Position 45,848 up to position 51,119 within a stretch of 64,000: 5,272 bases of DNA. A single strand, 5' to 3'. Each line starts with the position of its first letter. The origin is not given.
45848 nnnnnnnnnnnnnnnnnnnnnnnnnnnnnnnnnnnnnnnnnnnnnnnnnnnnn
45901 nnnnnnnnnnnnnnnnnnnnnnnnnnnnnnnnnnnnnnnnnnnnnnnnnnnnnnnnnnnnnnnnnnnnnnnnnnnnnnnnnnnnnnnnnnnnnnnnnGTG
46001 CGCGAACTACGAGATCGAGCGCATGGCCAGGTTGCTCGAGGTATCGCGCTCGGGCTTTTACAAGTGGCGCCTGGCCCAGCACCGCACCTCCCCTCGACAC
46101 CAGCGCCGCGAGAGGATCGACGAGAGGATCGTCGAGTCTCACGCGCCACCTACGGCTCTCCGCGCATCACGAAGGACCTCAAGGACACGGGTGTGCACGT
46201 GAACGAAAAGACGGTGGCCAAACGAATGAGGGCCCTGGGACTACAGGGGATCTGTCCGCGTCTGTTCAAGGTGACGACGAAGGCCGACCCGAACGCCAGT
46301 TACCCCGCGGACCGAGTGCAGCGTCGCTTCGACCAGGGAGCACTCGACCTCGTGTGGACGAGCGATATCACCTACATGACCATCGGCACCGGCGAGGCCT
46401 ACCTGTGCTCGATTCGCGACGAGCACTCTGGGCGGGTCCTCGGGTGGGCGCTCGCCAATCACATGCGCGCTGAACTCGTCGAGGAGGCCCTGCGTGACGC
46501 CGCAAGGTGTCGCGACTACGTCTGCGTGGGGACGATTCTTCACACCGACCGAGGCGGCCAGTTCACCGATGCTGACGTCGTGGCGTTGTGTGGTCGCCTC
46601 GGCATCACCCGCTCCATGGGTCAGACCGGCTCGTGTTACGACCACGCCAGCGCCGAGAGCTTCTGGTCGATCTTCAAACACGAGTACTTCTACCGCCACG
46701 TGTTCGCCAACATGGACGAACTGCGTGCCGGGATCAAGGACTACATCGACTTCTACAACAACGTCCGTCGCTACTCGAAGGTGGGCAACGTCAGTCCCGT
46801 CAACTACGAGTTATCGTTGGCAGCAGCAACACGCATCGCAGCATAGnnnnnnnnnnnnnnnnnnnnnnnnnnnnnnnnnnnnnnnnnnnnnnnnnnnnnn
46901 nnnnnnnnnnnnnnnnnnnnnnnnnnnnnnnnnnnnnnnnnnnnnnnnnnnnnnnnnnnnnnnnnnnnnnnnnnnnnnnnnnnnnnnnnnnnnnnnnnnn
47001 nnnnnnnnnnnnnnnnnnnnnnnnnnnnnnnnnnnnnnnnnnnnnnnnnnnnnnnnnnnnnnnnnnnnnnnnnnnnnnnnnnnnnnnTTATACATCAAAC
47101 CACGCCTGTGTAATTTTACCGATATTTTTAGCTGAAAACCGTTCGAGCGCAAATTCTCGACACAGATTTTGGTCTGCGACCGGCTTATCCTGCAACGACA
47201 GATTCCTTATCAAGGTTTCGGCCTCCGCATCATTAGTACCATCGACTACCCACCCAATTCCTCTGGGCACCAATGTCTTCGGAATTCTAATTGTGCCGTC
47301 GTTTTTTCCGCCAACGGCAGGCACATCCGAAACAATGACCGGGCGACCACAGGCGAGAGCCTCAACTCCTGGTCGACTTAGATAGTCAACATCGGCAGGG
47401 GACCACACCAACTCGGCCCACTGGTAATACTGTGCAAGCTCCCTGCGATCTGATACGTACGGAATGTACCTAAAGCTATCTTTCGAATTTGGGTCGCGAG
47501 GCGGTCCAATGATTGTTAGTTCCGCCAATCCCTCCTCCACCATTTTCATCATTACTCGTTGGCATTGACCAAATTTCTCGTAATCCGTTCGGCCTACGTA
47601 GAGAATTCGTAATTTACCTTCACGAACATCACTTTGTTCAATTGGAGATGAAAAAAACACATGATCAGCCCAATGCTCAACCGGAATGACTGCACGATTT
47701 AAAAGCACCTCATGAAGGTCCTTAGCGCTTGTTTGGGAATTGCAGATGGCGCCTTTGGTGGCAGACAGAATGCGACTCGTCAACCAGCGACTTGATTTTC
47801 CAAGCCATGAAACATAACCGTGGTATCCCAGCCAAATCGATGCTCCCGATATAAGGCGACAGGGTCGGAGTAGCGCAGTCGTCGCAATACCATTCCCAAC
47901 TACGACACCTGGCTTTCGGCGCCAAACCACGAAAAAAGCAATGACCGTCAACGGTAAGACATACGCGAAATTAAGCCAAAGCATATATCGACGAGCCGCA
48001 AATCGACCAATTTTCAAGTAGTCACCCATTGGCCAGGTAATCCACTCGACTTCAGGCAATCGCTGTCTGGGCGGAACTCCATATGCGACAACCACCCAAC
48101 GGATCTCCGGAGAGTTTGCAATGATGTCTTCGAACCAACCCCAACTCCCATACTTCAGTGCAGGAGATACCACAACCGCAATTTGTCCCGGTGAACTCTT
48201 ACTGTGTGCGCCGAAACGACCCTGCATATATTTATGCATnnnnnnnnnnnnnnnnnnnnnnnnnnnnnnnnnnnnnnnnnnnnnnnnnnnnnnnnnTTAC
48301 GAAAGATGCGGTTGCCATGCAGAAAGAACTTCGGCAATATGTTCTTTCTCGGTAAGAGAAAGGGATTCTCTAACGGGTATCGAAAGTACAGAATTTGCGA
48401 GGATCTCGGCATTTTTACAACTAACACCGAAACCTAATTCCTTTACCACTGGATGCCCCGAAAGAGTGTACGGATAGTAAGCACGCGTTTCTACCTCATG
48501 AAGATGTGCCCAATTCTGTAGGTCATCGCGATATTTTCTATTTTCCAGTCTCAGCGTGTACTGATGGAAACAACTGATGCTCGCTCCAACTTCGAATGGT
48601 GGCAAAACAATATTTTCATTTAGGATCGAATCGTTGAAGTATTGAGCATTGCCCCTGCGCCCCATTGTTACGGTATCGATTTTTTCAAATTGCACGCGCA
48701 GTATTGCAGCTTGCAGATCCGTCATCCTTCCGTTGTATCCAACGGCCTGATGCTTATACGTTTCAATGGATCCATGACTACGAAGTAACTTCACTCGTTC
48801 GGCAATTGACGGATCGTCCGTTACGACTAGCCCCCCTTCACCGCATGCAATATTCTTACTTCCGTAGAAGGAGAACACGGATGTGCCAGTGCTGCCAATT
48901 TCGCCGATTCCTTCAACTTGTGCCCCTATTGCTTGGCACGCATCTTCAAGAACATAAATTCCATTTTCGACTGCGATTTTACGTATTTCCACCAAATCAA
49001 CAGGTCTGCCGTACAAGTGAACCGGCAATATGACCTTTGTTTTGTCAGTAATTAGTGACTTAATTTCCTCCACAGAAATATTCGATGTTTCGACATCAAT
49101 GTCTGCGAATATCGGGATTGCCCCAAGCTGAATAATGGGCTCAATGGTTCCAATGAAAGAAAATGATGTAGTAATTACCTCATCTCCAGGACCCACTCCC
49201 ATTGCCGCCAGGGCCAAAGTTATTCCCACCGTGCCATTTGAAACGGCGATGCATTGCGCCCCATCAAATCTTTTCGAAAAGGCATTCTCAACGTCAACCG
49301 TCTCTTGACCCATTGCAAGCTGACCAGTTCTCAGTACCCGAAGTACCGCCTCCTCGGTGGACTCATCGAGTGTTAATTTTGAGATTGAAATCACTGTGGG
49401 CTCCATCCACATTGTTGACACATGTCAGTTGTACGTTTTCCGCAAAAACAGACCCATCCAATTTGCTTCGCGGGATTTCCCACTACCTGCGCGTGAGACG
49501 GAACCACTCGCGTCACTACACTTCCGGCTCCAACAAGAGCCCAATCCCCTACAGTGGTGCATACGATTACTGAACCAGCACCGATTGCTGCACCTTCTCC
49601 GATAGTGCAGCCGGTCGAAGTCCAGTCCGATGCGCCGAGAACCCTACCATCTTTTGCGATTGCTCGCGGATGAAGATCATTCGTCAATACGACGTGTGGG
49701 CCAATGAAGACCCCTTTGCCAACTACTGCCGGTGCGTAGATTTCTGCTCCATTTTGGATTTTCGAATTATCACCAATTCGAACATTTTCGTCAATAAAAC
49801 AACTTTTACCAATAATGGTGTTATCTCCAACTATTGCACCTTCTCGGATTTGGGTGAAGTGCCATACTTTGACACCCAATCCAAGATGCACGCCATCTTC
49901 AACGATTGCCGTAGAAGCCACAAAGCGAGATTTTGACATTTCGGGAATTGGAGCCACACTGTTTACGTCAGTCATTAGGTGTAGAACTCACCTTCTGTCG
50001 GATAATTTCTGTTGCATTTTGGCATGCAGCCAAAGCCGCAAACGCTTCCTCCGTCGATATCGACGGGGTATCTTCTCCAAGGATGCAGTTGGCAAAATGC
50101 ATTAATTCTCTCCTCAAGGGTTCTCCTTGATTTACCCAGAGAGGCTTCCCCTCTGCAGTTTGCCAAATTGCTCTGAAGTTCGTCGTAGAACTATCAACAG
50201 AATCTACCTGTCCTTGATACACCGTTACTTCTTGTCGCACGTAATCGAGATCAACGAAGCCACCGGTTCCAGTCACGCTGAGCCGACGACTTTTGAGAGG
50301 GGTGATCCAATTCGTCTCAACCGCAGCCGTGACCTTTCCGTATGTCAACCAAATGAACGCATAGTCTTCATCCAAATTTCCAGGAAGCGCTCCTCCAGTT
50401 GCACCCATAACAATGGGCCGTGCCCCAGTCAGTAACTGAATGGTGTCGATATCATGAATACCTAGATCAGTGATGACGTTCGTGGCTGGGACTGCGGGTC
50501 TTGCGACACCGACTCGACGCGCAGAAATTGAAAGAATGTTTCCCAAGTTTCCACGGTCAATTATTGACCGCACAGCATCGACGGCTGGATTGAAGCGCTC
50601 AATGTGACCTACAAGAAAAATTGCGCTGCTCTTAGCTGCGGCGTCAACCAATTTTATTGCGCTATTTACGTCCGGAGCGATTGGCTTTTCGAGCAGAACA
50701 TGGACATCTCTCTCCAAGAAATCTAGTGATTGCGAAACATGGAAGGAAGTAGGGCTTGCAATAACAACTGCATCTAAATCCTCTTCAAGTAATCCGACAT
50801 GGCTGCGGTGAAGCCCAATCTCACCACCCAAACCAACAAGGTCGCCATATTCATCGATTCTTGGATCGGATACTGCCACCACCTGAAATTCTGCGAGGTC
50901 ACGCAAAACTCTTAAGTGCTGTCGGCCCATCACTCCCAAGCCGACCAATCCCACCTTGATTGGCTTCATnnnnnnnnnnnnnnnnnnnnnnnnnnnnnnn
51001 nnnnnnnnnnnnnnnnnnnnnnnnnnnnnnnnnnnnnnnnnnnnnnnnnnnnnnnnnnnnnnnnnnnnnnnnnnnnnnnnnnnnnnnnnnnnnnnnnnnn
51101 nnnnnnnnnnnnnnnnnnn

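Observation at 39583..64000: Polyprenyl-phosphate-dependent surface glycosylation system with three flippases and three GT-C-like transferases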

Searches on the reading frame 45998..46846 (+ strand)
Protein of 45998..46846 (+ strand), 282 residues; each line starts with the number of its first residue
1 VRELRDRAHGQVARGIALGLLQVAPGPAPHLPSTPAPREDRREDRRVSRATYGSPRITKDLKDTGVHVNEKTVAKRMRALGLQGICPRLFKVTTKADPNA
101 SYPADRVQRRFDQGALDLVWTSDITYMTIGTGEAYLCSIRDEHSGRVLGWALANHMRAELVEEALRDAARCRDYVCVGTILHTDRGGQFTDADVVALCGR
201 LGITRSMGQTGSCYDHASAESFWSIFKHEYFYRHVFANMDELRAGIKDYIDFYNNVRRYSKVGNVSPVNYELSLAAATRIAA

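Call 3: search_protein_families(library=pfam, proteins=[window:45998-46846:+], max_evalue=0.01)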
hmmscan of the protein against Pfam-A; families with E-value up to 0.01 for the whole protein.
window:45998-46846:+ (282 aa): 4 families
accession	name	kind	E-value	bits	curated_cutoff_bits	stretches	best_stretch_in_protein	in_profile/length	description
PF00665.32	rve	-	2.3e-20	73.2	32.6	1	119-213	7-102/102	Integrase core domain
PF13276.12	HTH_21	-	1.5e-13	51.2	28.1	1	47-88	16-58/60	HTH-like domain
PF13333.12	rve_2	-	2.4e-13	50.5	22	1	220-271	1-52/56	Integrase core domain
PF13683.12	rve_3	-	1.2e-12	47.8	26.5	1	202-267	2-67/67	Integrase core domain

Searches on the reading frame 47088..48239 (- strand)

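Call 3: search_protein_families(library=pfam, proteins=[window:47088-48239:-], max_evalue=0.01)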
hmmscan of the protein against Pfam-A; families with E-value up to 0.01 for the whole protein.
window:47088-48239:- (383 aa): 4 families
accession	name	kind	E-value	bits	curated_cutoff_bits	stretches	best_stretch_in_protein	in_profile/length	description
PF13692.12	Glyco_trans_1_4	-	7.2e-08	33.2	27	1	211-309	3-111/142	Glycosyl transferases group 1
PF00534.26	Glycos_transf_1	-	3.1e-06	27.3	26.4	1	251-309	70-127/172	Glycosyl transferases group 1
PF13439.12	Glyco_transf_4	-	0.00091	19.7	28.5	0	109-179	72-153/170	Glycosyltransferase Family 4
PF20706.3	GT4-conflict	-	0.0046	16.4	26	0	256-305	263-312/385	Family 4 Glycosyltransferase in conflict systems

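Call 7: search_protein_families(library=ncbifam, proteins=[window:47088-48239:-], max_evalue=0.01)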
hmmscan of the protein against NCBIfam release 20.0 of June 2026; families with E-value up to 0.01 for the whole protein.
window:47088-48239:- (383 aa): 0 families

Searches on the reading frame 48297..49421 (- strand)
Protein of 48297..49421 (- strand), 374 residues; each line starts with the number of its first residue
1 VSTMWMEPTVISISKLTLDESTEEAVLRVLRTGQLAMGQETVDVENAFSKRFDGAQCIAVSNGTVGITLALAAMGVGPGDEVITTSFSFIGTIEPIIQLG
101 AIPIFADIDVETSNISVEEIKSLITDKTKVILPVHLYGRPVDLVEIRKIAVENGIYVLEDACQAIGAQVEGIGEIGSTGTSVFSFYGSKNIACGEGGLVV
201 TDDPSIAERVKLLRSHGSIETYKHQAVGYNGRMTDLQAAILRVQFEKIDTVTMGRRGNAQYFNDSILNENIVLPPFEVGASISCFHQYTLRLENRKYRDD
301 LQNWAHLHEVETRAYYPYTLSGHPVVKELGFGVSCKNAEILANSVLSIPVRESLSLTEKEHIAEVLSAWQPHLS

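Call 3: search_protein_families(library=pfam, proteins=[window:48297-49421:-], max_evalue=0.01)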
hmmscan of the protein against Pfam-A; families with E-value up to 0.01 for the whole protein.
window:48297-49421:- (374 aa): 3 families
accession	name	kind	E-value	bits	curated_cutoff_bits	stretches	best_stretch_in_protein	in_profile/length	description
PF01041.23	DegT_DnrJ_EryC1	-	2.6e-102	343.2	19.8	1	18-366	3-359/360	DegT/DnrJ/EryC1/StrS aminotransferase family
PF01212.27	Beta_elim_lyase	-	9.4e-06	25.6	27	1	39-217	32-227/288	Beta-eliminating lyase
PF00266.25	Aminotran_5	-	3e-05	23.6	21.5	1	57-168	64-183/371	Aminotransferase class-V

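Call 28: search_protein_families(library=ncbifam, proteins=[window:48297-49421:-], max_evalue=0.00001)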
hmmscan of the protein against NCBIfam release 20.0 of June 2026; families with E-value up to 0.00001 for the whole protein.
window:48297-49421:- (374 aa): 10 families
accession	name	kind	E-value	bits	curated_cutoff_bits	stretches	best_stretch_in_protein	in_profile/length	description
TIGR03588.1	PseC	equivalog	2.9e-65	220.6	423.5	1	12-367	3-377/380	UDP-4-amino-4,6-dideoxy-N-acetyl-beta-L-altrosamine transaminase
NF008658.2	PRK11658.1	equivalog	5.5e-61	206.3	631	1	11-296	5-301/379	UDP-4-amino-4-deoxy-L-arabinose aminotransferase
TIGR04181.1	NHT_00031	hypoth_equivalog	3.9e-58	197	420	1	17-349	7-357/359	LegC family aminotransferase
NF011936.0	PRK15407.1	equivalog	4.1e-49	167.4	423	2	10-217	36-251/440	lipopolysaccharide biosynthesis protein RfbH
NF008687.0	PRK11706.1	equivalog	1.4e-48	165.6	375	1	28-367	19-371/375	dTDP-4-amino-4,6-dideoxygalactose transaminase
TIGR04427.1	PLP_DesI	equivalog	3.9e-43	148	650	1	43-366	56-379/390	dTDP-4-dehydro-6-deoxyglucose aminotransferase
TIGR02379.1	ECA_wecE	subfamily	1.1e-37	129.7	434.85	1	38-316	30-321/376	dTDP-4-amino-4,6-dideoxy-D-glucose transaminase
TIGR01977.1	am_tr_V_EF2568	hypoth_equivalog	3e-06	26.5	377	1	55-206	63-218/376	cysteine desulfurase family protein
NF005817.0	PRK07683.1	equivalog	7.5e-06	24.9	575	0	55-160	89-200/387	aminotransferase A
NF009079.0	PRK12414.1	subfamily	9.8e-06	24.8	481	0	42-132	77-167/384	methionine aminotransferase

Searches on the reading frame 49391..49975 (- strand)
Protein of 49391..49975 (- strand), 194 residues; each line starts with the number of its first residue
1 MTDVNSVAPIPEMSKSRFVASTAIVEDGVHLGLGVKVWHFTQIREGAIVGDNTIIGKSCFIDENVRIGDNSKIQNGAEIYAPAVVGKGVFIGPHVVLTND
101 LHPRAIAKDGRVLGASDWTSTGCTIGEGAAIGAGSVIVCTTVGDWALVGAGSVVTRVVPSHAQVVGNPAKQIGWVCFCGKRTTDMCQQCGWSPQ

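Call 3: search_protein_families(library=pfam, proteins=[window:49391-49975:-], max_evalue=0.01)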
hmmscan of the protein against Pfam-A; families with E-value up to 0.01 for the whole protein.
window:49391-49975:- (194 aa): 4 families
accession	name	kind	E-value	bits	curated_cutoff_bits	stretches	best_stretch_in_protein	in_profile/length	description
PF00132.30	Hexapep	-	5.7e-21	73.7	27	3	64-99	1-36/36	Bacterial transferase hexapeptide (six repeats)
PF14602.12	Hexapep_2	-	1.3e-10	41.2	27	2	47-80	2-33/34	Hexapeptide repeat of succinyl-transferase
PF25084.1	LbH_EIF2B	-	3.1e-09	37.2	54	1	19-98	12-88/105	EIF2B subunit epsilon LbH domain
PF25247.1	LbH_GLGC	-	0.0013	19.1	27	1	49-94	76-120/135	GLGC left-handed parallel beta-helix domain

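Call 28: search_protein_families(library=ncbifam, proteins=[window:49391-49975:-], max_evalue=0.00001)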
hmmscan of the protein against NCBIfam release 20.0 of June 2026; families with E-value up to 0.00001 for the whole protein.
window:49391-49975:- (194 aa): 36 families (the best 25 are shown)
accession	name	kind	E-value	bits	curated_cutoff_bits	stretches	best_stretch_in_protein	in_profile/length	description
TIGR03570.1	NeuD_NnaD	subfamily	3.8e-22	78.9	160.8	2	18-100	89-171/202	NeuD/PglB/VioB family sugar acetyltransferase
NF002060.0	PRK00892.1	subfamily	6.3e-16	58.4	207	1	14-97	99-182/345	UDP-3-O-(3-hydroxymyristoyl)glucosamine N-acyltransferase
NF050158.1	CarbAnhydGPos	equivalog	1.9e-14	53.7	250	2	10-137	9-120/172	gamma carbonic anhydrase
NF003657.0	PRK05289.1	equivalog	1.9e-13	50.1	226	1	17-79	4-66/264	acyl-ACP--UDP-N-acetylglucosamine O-acyltransferase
TIGR01853.1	lipid_A_lpxD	equivalog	2e-13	50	242.5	1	17-100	93-176/325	UDP-3-O-(3-hydroxymyristoyl)glucosamine N-acyltransferase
TIGR01173.1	glmU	equivalog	8.3e-12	44.7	366.85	0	123-169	392-439/452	bifunctional UDP-N-acetylglucosamine diphosphorylase/glucosamine-1-phosphate N-acetyltransferase GlmU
TIGR03532.1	DapD_Ac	equivalog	2e-11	44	231.75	1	42-175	94-214/231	2,3,4,5-tetrahydropyridine-2,6-dicarboxylate N-acetyltransferase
TIGR01852.1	lipid_A_lpxA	equivalog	2.5e-11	43.4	231.05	1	19-79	1-61/254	acyl-ACP--UDP-N-acetylglucosamine O-acyltransferase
NF041874.1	EPS_EpsC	equivalog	5.3e-11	42.5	150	1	76-172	61-164/168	serine O-acetyltransferase EpsC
NF008808.1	PRK11830.1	equivalog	1.4e-09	37.9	204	0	61-97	148-184/243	2,3,4,5-tetrahydropyridine-2,6-dicarboxylate N-succinyltransferase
NF007240.0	PRK09677.1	equivalog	2.6e-09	36.9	243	0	113-172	119-181/192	putative lipopolysaccharide biosynthesis O-acetyl transferase WbbJ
NF010937.0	PRK14357.1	equivalog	3.3e-09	36.2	658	1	35-172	313-433/448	bifunctional UDP-N-acetylglucosamine diphosphorylase/glucosamine-1-phosphate N-acetyltransferase GlmU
NF010933.0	PRK14353.1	equivalog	5.5e-09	35.1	505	1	19-167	271-426/453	bifunctional UDP-N-acetylglucosamine diphosphorylase/glucosamine-1-phosphate N-acetyltransferase GlmU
TIGR01172.1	cysE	equivalog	9.1e-09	35.5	210.65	1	86-170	79-162/162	serine O-acetyltransferase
NF058585.1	HptprglPActTf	PfamEq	2.2e-08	33.9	300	1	123-172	107-157/172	heptaprenylglyceryl phosphate O-acetyltransferase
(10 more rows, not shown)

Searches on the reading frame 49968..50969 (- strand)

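Call 3: search_protein_families(library=pfam, proteins=[window:49968-50969:-], max_evalue=0.01)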
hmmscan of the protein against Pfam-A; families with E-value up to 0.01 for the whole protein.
window:49968-50969:- (333 aa): 3 families
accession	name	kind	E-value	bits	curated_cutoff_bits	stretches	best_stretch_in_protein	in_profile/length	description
PF01408.29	GFO_IDH_MocA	-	6.9e-20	72.4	24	1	4-122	1-120/120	Oxidoreductase family, NAD-binding Rossmann fold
PF22725.1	GFO_IDH_MocA_C3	-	1.8e-13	51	27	1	132-238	3-122/124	GFO/IDH/MocA C-terminal domain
PF02894.22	GFO_IDH_MocA_C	-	3.6e-11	43.7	22.9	1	135-326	2-213/218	Oxidoreductase family, C-terminal alpha/beta domain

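Call 28: search_protein_families(library=ncbifam, proteins=[window:49968-50969:-], max_evalue=0.00001)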
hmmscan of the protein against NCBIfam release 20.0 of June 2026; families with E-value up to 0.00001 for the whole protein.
window:49968-50969:- (333 aa): 8 families
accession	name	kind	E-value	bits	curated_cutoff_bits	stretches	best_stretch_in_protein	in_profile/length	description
NF040723.1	UDP-GlcNAcDh_Arch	equivalog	1.8e-73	247.7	450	1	4-321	1-299/302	UDP-N-acetylglucosamine 3-dehydrogenase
TIGR04380.1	myo_inos_iolG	equivalog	5.5e-29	101.1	355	1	4-325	2-325/330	inositol 2-dehydrogenase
NF052679.1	InsChiInosDhIolG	equivalog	3.1e-15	56.1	540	1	4-180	3-184/343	bifunctional inositol 2-dehydrogenase/D-chiro-inositol 1-dehydrogenase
NF041392.1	XylDh_Gfo6_Halo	equivalog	3.6e-15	55.6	350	1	50-150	68-168/350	D-xylose 1-dehydrogenase Gfo6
NF052479.1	LevoglcsnDh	equivalog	1.8e-11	43.3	650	1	62-149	71-158/386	levoglucosan dehydrogenase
NF007574.0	PRK10206.1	equivalog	8.7e-11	41.4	352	1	62-249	63-256/345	oxidoreductase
NF008607.0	PRK11579.1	subfamily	2.4e-09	36.7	330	1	4-253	5-262/346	oxidoreductase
NF058563.1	BT_2159_fam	equivalog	9.3e-09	34.7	650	1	4-148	1-146/350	disaccharide 3-dehydrogenase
